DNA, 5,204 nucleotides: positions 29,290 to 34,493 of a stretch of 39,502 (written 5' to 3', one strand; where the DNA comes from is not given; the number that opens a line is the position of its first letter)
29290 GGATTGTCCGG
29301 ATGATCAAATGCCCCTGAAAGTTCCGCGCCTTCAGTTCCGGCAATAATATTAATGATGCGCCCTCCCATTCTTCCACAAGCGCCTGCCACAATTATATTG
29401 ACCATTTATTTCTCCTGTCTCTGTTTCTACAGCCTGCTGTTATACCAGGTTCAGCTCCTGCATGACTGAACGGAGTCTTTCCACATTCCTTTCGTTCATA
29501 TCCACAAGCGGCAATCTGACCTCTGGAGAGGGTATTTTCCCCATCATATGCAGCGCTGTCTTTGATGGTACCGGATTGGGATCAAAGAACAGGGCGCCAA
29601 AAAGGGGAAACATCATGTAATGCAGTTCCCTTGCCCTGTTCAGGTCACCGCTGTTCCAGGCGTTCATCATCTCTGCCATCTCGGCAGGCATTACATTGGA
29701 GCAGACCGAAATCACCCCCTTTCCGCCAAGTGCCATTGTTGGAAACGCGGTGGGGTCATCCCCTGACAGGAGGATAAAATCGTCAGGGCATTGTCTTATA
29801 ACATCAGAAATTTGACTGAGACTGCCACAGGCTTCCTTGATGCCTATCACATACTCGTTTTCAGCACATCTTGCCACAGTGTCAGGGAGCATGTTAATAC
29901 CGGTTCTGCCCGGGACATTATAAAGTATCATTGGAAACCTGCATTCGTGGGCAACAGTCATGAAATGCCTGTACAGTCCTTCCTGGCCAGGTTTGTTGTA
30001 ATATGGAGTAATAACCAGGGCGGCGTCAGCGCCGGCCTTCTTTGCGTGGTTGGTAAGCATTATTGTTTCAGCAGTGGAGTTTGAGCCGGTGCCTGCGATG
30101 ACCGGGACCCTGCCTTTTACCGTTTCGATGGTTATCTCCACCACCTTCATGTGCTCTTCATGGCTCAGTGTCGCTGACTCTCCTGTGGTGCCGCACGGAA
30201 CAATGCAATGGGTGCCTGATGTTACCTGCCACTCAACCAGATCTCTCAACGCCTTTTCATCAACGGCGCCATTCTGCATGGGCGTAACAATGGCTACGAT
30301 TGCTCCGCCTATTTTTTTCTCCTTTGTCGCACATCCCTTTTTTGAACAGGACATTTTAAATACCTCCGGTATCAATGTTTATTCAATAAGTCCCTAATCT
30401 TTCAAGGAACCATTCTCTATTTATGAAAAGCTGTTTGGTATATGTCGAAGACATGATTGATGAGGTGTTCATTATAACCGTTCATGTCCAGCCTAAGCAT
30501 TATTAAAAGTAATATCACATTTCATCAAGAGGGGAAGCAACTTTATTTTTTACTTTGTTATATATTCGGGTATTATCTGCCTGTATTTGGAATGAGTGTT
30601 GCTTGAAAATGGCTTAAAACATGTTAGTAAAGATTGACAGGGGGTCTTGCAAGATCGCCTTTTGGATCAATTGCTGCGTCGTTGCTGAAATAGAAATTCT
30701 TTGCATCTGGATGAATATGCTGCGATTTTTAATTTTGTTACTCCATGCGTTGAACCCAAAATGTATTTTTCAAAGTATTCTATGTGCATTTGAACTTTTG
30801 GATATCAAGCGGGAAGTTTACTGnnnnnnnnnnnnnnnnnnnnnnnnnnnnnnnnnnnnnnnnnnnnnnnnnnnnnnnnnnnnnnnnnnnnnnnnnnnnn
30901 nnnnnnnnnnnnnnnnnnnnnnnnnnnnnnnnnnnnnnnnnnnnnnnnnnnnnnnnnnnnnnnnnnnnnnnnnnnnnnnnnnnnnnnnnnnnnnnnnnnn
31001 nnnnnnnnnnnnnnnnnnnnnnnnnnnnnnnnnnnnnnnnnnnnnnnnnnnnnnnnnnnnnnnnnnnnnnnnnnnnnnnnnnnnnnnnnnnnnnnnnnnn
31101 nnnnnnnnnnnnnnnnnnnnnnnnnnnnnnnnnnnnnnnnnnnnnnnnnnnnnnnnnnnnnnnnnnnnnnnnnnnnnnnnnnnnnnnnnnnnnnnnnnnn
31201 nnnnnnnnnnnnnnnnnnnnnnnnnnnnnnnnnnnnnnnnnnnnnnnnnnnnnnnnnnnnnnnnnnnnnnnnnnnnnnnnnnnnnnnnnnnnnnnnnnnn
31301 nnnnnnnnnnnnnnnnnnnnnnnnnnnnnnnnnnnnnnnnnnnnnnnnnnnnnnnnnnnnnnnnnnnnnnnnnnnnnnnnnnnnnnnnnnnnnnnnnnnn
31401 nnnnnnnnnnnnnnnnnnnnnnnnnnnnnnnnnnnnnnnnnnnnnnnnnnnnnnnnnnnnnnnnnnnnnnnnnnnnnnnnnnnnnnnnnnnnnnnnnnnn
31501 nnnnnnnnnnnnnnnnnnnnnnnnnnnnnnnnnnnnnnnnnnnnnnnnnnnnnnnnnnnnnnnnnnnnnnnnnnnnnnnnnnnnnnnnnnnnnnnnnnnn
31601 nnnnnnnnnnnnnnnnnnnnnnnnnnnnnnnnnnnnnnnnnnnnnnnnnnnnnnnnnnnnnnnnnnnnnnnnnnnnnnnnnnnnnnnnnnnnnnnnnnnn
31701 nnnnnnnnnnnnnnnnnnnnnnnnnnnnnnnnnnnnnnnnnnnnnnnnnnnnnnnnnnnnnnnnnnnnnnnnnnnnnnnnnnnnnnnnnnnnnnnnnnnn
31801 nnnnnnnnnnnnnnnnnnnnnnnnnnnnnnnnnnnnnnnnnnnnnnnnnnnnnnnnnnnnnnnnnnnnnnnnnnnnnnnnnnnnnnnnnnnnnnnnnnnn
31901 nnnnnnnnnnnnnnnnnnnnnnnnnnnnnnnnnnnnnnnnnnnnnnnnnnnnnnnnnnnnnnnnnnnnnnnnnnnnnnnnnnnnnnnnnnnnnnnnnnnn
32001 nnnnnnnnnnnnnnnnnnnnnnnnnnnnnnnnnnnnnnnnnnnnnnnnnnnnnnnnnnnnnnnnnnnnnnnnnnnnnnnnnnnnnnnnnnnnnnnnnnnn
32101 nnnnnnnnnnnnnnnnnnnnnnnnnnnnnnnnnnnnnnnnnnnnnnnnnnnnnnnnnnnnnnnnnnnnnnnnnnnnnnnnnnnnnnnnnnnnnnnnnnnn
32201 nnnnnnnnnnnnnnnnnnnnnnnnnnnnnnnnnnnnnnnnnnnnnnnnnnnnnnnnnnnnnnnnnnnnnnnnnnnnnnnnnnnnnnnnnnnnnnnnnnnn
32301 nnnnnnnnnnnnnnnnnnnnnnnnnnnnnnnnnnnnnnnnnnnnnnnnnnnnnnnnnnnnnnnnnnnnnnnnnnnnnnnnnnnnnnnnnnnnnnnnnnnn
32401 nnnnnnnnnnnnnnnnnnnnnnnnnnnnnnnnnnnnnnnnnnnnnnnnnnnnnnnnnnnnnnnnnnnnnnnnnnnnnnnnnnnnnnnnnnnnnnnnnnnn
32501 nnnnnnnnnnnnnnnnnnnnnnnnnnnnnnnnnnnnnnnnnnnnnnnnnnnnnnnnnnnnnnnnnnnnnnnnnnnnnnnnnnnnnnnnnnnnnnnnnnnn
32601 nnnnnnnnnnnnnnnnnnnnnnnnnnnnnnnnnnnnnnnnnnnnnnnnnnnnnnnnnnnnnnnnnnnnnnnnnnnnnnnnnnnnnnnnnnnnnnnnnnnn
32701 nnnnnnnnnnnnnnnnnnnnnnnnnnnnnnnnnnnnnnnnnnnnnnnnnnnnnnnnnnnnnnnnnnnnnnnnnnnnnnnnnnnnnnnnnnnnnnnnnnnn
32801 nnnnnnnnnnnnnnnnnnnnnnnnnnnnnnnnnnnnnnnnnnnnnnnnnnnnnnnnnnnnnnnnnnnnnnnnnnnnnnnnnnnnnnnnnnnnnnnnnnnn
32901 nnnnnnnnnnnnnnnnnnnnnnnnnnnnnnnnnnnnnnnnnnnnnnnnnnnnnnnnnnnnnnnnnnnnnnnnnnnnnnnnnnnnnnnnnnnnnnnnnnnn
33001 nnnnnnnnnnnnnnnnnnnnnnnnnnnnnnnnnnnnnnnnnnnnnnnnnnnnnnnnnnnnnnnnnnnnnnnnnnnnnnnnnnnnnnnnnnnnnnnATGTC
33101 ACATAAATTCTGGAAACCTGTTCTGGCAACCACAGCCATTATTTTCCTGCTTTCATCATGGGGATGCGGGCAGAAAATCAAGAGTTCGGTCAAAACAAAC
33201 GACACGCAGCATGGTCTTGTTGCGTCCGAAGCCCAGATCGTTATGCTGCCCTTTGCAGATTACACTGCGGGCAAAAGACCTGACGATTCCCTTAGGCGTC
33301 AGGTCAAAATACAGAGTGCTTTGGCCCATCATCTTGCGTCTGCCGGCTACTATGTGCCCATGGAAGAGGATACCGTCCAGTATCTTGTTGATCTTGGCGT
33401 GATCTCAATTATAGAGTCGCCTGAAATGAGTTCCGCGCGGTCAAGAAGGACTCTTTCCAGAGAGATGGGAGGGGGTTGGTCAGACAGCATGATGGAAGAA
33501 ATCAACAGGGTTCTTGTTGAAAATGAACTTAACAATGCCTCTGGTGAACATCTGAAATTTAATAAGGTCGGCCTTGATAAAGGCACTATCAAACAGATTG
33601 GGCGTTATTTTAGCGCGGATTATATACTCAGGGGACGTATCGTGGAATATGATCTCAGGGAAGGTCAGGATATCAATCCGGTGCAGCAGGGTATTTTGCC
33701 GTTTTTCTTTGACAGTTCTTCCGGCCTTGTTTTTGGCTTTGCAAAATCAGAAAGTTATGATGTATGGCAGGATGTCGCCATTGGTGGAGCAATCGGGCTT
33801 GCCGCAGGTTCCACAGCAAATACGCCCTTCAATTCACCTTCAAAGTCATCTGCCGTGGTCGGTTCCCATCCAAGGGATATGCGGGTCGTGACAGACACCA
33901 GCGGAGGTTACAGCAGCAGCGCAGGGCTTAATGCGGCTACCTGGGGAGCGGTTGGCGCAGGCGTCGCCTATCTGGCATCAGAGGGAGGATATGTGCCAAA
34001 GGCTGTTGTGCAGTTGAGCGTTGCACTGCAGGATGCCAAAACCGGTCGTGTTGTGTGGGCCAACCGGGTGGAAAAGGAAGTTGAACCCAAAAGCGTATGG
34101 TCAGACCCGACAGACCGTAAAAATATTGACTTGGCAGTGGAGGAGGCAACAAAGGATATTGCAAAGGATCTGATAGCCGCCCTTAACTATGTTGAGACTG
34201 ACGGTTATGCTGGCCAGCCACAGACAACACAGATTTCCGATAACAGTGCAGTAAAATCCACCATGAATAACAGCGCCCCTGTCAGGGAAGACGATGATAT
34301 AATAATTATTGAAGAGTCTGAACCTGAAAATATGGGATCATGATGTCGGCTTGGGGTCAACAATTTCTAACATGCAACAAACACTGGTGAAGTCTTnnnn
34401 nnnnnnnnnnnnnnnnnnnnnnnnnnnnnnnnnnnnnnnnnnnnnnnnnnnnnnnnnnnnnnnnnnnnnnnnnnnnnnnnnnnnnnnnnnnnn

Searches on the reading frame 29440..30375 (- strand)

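Call 12: search_protein_families(library=pfam, proteins=[window:29440-30375:-])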
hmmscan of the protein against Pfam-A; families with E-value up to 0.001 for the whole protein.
window:29440-30375:- (311 aa): 1 family
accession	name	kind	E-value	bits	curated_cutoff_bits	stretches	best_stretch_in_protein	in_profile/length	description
PF00701.28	DHDPS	-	6.6e-97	324.2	22.1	1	22-306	2-287/289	Dihydrodipicolinate synthetase family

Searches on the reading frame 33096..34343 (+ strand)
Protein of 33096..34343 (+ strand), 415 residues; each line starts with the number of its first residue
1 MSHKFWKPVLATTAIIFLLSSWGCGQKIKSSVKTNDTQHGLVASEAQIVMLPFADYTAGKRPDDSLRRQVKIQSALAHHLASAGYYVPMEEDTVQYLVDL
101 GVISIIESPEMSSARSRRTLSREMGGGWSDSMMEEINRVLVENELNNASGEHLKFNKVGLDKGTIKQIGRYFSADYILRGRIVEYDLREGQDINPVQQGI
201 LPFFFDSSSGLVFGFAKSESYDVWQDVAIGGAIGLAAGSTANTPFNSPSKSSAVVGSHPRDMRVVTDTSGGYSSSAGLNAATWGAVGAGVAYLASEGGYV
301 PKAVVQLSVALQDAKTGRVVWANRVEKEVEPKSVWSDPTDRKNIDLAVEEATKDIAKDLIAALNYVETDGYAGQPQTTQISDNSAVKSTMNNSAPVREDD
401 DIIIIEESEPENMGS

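Call 12: search_protein_families(library=pfam, proteins=[window:33096-34343:+])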
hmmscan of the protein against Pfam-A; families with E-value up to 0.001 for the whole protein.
window:33096-34343:+ (415 aa): 2 families
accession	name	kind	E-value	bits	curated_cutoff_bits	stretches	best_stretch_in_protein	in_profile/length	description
PF13036.11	LpoB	-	5.6e-05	23.5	22.3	0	153-190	80-118/147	Peptidoglycan-synthase activator LpoB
PF03783.19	CsgG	-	0.00012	21.9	20.8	0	139-186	65-102/210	Curli production assembly/transport component CsgG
